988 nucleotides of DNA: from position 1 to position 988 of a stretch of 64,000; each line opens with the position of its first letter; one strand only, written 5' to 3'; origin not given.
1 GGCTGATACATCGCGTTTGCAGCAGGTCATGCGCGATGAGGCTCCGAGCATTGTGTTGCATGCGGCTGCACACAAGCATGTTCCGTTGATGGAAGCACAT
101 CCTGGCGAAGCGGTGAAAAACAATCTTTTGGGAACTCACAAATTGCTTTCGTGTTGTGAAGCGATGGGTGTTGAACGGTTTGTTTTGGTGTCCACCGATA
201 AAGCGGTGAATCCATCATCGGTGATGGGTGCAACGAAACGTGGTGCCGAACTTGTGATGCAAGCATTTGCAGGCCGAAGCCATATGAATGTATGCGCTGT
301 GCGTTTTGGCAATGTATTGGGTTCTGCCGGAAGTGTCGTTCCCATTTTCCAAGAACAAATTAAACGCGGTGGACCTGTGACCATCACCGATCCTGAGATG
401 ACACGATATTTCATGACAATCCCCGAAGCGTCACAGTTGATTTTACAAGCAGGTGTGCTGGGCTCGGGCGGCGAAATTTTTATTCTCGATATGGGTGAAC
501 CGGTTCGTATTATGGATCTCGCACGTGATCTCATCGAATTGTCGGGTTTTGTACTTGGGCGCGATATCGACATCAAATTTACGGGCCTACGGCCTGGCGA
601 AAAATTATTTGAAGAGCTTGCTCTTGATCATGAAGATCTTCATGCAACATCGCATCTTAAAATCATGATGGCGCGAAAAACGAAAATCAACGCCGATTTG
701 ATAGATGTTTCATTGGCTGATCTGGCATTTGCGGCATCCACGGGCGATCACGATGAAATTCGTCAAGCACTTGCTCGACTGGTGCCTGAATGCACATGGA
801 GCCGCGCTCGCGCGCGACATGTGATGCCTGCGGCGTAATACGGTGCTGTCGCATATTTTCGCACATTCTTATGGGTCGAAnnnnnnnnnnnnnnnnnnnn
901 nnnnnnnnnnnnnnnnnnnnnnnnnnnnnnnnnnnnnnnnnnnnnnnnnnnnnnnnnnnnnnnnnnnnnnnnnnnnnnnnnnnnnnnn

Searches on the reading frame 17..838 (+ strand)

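Call 39: search_protein_families(library=pfam, proteins=[window:17-838:+], max_evalue=0.0001)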
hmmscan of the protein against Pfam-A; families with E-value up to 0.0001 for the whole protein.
window:17-838:+ (273 aa): 6 families
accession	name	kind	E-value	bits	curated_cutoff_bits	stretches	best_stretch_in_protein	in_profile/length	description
PF02719.21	Polysacc_synt_2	-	1.7e-93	313.5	20.2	1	1-220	69-292/293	Polysaccharide biosynthesis protein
PF01370.27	Epimerase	-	2.1e-15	57.2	20.9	1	2-142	57-221/240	NAD dependent epimerase/dehydratase family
PF16363.11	GDP_Man_Dehyd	-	9.4e-09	35.6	27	1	1-62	67-131/332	GDP-mannose 4,6 dehydratase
PF04321.23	RmlD_sub_bind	-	5.8e-08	32.6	27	1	2-118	44-170/287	RmlD substrate binding domain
PF01073.25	3Beta_HSD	-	7.9e-06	25.5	22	1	11-78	68-134/280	3-beta hydroxysteroid dehydrogenase/isomerase family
PF07993.18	NAD_binding_4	-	4.1e-05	23.3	20.1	0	11-66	90-142/258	Male sterility protein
